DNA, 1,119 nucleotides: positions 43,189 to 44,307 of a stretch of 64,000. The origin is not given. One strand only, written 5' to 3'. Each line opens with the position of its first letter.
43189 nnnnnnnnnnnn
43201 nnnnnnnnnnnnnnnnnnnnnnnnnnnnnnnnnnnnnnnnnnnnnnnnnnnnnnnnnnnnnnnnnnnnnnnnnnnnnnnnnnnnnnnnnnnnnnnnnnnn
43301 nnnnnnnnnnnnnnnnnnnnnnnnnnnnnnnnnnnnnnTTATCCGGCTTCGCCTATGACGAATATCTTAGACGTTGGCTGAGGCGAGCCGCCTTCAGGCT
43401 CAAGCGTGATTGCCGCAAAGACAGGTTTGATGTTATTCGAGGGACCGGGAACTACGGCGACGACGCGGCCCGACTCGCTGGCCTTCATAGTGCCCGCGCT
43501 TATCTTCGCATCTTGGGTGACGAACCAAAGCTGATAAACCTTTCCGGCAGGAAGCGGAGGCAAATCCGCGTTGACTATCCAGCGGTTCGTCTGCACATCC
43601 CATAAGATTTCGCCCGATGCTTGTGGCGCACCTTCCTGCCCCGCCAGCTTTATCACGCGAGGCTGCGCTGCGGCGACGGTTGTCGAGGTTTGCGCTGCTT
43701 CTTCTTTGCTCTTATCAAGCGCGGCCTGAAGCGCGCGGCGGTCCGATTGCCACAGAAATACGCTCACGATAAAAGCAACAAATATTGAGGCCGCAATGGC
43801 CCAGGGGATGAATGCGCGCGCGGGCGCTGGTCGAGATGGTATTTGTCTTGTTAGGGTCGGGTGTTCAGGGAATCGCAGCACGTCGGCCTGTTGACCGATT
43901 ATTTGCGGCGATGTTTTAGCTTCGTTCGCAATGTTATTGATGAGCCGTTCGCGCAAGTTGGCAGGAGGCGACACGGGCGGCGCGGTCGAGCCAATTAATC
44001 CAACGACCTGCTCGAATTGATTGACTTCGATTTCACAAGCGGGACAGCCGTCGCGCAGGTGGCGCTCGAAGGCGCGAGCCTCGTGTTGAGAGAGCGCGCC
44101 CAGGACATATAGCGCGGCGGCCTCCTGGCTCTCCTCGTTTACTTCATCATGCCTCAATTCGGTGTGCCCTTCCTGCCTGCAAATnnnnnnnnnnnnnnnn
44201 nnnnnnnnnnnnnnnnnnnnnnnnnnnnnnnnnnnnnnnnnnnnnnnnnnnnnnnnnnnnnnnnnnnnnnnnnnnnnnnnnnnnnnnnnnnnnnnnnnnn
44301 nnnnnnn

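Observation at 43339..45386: One ECF sigma followed by two anti-sigma factors with homologous N-terminal domains and different sensor ends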

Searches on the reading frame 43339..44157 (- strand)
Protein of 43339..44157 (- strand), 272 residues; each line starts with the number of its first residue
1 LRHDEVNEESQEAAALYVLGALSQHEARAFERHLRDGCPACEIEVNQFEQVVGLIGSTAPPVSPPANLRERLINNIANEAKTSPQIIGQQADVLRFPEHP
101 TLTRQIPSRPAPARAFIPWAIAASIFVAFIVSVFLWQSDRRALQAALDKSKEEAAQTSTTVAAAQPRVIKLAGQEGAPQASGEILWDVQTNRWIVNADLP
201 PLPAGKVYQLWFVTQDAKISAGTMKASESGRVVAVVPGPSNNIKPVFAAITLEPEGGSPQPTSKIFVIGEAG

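Call 3: search_protein_families(library=pfam, proteins=[window:43339-44157:-], max_evalue=0.1)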
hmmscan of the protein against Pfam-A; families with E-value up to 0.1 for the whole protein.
window:43339-44157:- (272 aa): 3 families
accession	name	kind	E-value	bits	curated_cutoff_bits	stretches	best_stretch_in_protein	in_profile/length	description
PF10099.14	RskA_C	-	2.1e-19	70.6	29.4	1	121-262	4-130/135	Anti-sigma-K factor rskA, C-terminal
PF22618.1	RskA_N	-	0.0056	17.3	27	1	12-37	3-28/48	Anti-sigma-K factor RskA, N-terminal domain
PF13490.11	zf-HC2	-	0.044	14.3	22.2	1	9-41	3-34/35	Putative zinc-finger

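Call 4: search_protein_families(library=ncbifam, proteins=[window:43339-44157:-], max_evalue=0.1)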
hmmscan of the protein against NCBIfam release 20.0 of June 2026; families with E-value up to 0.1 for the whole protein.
window:43339-44157:- (272 aa): 3 families
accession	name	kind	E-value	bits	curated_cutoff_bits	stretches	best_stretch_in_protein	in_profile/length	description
NF052375.1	antisigma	equivalog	3e-41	141.8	100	1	14-264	2-216/217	anti-sigma factor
NF010501.0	PRK13920.1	subfamily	5.2e-21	75.3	225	1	11-266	5-208/213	putative anti-sigmaE protein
TIGR03988.1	antisig_RsrA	equivalog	0.00049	20.2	62.5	1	15-78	10-72/77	mycothiol system anti-sigma-R factor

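Call 8: search_solved_structures(query=window:43339-44157:-, max_evalue=1, show_alignments=2)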
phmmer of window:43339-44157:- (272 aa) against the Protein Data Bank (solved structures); distinct sequences matched with E-value up to 1: 1.
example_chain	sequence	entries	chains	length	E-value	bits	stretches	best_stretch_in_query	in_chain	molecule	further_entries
3hug_B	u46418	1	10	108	0.0048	19.9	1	15-55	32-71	PROBABLE CONSERVED MEMBRANE PROTEIN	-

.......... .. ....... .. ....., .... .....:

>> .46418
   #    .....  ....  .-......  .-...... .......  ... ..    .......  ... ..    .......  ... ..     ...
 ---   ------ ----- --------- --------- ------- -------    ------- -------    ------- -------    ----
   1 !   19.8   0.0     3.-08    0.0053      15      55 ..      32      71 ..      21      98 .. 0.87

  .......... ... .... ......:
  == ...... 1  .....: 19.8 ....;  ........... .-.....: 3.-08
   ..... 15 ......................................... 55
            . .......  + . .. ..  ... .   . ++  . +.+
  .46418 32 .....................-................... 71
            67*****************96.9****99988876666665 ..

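Call 44: find_homologous_proteins(query=window:43339-44157:-, max_evalue=0.00001)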
Query window:43339-44157:- (272 aa): 428 proteins with E <= 0.00001 among 3716 candidates; the best 120 are listed.
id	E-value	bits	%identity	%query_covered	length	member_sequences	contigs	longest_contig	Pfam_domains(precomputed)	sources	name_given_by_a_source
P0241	8.4e-174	594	100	100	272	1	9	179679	PF10099.15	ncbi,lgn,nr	ncbi:MAG TPA: anti-sigma factor [Blastocatellia bacterium]|nr:anti-sigma factor [Blastocatellia bact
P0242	1.3e-77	279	50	100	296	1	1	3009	PF10099.15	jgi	jgi:Anti-sigma-K factor rskA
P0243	6.2e-75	270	48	100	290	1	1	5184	PF10099.15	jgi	jgi:anti-sigma-K factor RskA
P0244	9.1e-75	270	49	99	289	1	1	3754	PF10099.15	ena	-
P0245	6.9e-74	267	46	100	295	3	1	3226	PF10099.15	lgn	-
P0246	1.1e-72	263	46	100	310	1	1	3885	PF10099.15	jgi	jgi:anti-sigma-K factor RskA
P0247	1.2e-72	263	46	100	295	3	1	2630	PF10099.15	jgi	-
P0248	1.9e-72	262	45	100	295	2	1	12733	PF10099.15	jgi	jgi:anti-sigma-K factor RskA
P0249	3.2e-72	261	48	99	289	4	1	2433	PF10099.15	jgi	-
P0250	6.1e-72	261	47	99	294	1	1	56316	PF10099.15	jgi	jgi:anti-sigma-K factor RskA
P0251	6.3e-72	261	49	93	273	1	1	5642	PF10099.15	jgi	jgi:Anti-sigma-K factor rskA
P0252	8.5e-72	260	47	99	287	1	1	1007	PF10099.15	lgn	-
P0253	3.2e-71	258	47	100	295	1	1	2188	PF10099.15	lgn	-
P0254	3.2e-71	258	46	99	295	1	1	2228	PF10099.15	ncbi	-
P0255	3.4e-71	258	46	100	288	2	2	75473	PF10099.15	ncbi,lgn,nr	ncbi:MAG TPA: anti-sigma factor [Blastocatellia bacterium]|nr:anti-sigma factor [Blastocatellia bact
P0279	5.2e-69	251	46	100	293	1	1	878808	PF10099.15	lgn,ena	-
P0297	7.3e-68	247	46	99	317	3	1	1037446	PF10099.15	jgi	jgi:anti-sigma-K factor RskA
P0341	3.8e-65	238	44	100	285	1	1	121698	PF10099.15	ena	-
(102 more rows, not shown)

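Call 49: search_solved_structures(query=A2, max_evalue=0.1, show_alignments=4)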
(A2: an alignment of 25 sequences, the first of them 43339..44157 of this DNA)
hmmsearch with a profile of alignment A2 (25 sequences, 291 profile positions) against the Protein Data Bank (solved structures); distinct sequences matched with E-value up to 0.1: 1.
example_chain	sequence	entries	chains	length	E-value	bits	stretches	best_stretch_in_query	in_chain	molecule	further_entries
3hug_B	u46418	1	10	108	0.0026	20.7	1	15-56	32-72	PROBABLE CONSERVED MEMBRANE PROTEIN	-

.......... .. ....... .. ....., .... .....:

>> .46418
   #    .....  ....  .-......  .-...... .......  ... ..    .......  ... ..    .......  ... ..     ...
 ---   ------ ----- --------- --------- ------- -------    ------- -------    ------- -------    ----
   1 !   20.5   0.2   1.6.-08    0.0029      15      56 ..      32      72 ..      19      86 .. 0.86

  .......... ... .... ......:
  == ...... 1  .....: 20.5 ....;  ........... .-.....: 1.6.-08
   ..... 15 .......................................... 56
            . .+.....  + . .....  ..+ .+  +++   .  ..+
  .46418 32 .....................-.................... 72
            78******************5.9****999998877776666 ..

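Call 56: predict_structure(alignment_id=A2)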
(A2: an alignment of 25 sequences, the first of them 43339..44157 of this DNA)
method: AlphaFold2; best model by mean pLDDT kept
length: 272 residues; sequences in the alignment: 25
mean_pLDDT: 75.5   pTM: 0.41
mean pLDDT of the five models: 75.5, 73.8, 70.8, 70.6, 67.1
residues with pLDDT >= 90: 50; 70-90: 147; 50-70: 37; < 50: 38
segments of 3 or more residues with pLDDT < 50: 1-4, 88-113, 157-163
pLDDT, mean of each block of 10 residues (from residue 1): 52 63 72 85 84 80 80 82 54 44 39 57 83 83 75 57 69 92 89 92 91 85 88 85 86 87 88 74
secondary structure, 60 per line:
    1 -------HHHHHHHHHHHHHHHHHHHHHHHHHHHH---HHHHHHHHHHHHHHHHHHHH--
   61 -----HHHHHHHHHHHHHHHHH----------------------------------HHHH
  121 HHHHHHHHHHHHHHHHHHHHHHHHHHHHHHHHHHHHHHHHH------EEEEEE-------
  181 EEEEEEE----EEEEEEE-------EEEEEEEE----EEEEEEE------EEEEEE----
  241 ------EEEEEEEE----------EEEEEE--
elements in order: H8-35 H39-58 H66-82 H117-161 E168-173 E181-187 E192-198 E206-213 E218-224 E231-236 E247-254 E265-270

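Call 61: fold_search(model_id=the predicted structure, library=pdb)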
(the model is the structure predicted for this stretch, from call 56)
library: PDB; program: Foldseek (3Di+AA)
matches with E <= 10: 1049; with E <= 0.001: 0
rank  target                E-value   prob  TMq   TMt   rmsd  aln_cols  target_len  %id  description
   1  3mnd_A                4.7e-03  1.00  0.26  0.43   6.2       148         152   14  Crystallographic analysis of the cystosolic cu/zn Superoxide dismutase from taenia solium (released 2011-09-28)
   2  7ypp_F                6.2e-03  1.00  0.26  0.41   6.2       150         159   18  Structural basis of a superoxide dismutase from a tardigrade, Ramazzottius varieornatus strain YOKOZUNA-1. (released 2023-07-26)
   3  7ypp_E                7.3e-03  0.99  0.24  0.35   6.9       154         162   16  Structural basis of a superoxide dismutase from a tardigrade, Ramazzottius varieornatus strain YOKOZUNA-1. (released 2023-07-26)
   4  6flh                  8.1e-03  1.00  0.30  0.61   4.1       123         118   13  Monomeric Human Cu,Zn Superoxide dismutase, SOD1 7+7, apo form (released 2018-11-07)
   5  7ypr_B                9.6e-03  1.00  0.25  0.38   6.1       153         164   16  Structural basis of a superoxide dismutase from a tardigrade, Ramazzottius varieornatus strain YOKOZUNA-1. (released 2023-12-06)
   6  7ypp_A                1.0e-02  1.00  0.26  0.40   6.2       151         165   16  Structural basis of a superoxide dismutase from a tardigrade, Ramazzottius varieornatus strain YOKOZUNA-1. (released 2023-07-26)
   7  7ypp_B                1.7e-02  1.00  0.26  0.40   5.7       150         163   19  Structural basis of a superoxide dismutase from a tardigrade, Ramazzottius varieornatus strain YOKOZUNA-1. (released 2023-07-26)
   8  7ypr_A                1.7e-02  1.00  0.27  0.41   5.3       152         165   17  Structural basis of a superoxide dismutase from a tardigrade, Ramazzottius varieornatus strain YOKOZUNA-1. (released 2023-12-06)
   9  7ypp_C                4.4e-02  0.96  0.25  0.37   6.0       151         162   16  Structural basis of a superoxide dismutase from a tardigrade, Ramazzottius varieornatus strain YOKOZUNA-1. (released 2023-07-26)
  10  2zkw_A                6.1e-02  0.98  0.25  0.42   6.5       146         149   12  Crystal structure of human Cu-Zn superoxide dismutase mutant G85R in space group P21 (released 2009-03-24)
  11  3f7k                  6.1e-02  0.96  0.24  0.40   6.4       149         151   15  X-ray Crystal Structure of an Alvinella pompejana Cu,Zn Superoxide Dismutase- Hydrogen Peroxide Complex (released 2009-02-10)
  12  4h8q                  6.8e-02  0.77  0.21  0.37   7.0       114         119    5  Structure of the Q29T IsdX2-NEAT5 mutant in complex with heme (released 2013-02-06)
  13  5b0o_B                1.0e-01  0.38  0.16  0.10  18.2       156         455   12  Structure of the FliH-FliI complex (released 2016-03-23)
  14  1e9p_B                1.1e-01  0.94  0.26  0.42   6.4       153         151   14  Crystal structure of bovine Cu, Zn SOD to 1.7 Angstrom (3 of 3) (released 2000-12-03)
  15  7laf_B                1.1e-01  0.25  0.14  0.07  10.0       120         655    7  15-lipoxygenase-2 loop mutant bound to imidazole-based inhibitor (released 2022-01-19)
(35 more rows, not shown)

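Call 67: find_encoding_contigs(protein=P0297, flank=3500, max_places=1)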
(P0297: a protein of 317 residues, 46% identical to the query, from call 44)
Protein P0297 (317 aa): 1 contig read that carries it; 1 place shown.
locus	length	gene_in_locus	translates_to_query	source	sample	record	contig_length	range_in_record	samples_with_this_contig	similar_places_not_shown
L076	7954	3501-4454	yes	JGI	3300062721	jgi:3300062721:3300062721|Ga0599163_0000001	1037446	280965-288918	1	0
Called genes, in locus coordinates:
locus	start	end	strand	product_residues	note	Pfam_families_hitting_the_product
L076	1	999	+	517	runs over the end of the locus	PF02518:HATPase_c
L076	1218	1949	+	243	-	PF00149:Metallophos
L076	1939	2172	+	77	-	-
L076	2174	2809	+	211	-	PF07638:Sigma70_ECF (weak), PF04542:Sigma70_r2, PF08281:Sigma70_r4_2, PF04545:Sigma70_r4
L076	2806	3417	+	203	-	PF12973:Cupin_7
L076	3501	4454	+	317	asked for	PF10099:RskA_C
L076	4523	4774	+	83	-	-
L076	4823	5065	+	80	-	-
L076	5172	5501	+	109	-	-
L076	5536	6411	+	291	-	-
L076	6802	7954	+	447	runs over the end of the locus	PF14417:MEDS, PF07730:HisKA_3, PF13581:HATPase_c_2 (weak), PF02518:HATPase_c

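Call 68: find_encoding_contigs(protein=P0279, flank=3500, max_places=1)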
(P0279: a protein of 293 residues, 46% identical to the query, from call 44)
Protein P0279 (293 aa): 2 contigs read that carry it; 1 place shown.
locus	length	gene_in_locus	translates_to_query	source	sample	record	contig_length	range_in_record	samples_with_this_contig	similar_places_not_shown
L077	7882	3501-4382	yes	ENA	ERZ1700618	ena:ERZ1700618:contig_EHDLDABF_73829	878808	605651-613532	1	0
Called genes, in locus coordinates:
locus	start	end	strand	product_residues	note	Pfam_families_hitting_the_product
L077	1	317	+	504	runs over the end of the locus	PF02518:HATPase_c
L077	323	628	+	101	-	-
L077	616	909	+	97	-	-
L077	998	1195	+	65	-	-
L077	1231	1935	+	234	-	PF00149:Metallophos, PF12850:Metallophos_2 (weak)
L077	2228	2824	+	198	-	PF04542:Sigma70_r2, PF08281:Sigma70_r4_2, PF04545:Sigma70_r4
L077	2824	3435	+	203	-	PF12973:Cupin_7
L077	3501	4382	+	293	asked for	PF10099:RskA_C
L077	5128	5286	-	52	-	-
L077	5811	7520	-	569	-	PF13180:PDZ_2, PF04932:Wzy_C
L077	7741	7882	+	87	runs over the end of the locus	-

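Call 69: find_encoding_contigs(protein=P0341, flank=3500, max_places=1)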
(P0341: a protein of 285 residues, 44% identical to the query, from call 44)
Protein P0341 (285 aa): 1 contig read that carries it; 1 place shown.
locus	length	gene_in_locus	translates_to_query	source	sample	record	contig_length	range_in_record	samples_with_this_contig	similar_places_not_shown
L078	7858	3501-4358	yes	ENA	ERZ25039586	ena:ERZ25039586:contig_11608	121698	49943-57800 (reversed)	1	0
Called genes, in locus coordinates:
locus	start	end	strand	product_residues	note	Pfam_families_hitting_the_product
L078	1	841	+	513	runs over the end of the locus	PF00989:PAS (weak), PF08448:PAS_4 (faint), PF02518:HATPase_c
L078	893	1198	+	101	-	-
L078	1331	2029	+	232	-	PF00149:Metallophos, PF12850:Metallophos_2 (faint)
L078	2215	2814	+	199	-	PF07638:Sigma70_ECF (weak), PF04542:Sigma70_r2, PF08281:Sigma70_r4_2, PF04545:Sigma70_r4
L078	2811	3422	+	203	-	PF12973:Cupin_7, PF07883:Cupin_2 (weak)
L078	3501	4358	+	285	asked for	PF10099:RskA_C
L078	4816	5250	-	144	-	-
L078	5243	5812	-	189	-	-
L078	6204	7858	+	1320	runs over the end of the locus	PF25175:Beta-prop_WDR5, PF23393:Beta-prop_WDR90_POC16_2nd, PF24807:WD40_CDC20-Fz, PF24814:WD40_Prp19, PF24817:WD40_WDHD1_1st, PF25174:Beta-prop_THOC3, PF25172:Beta-prop_WDR3_2nd, PF25175:Beta-prop_WDR5, +54 more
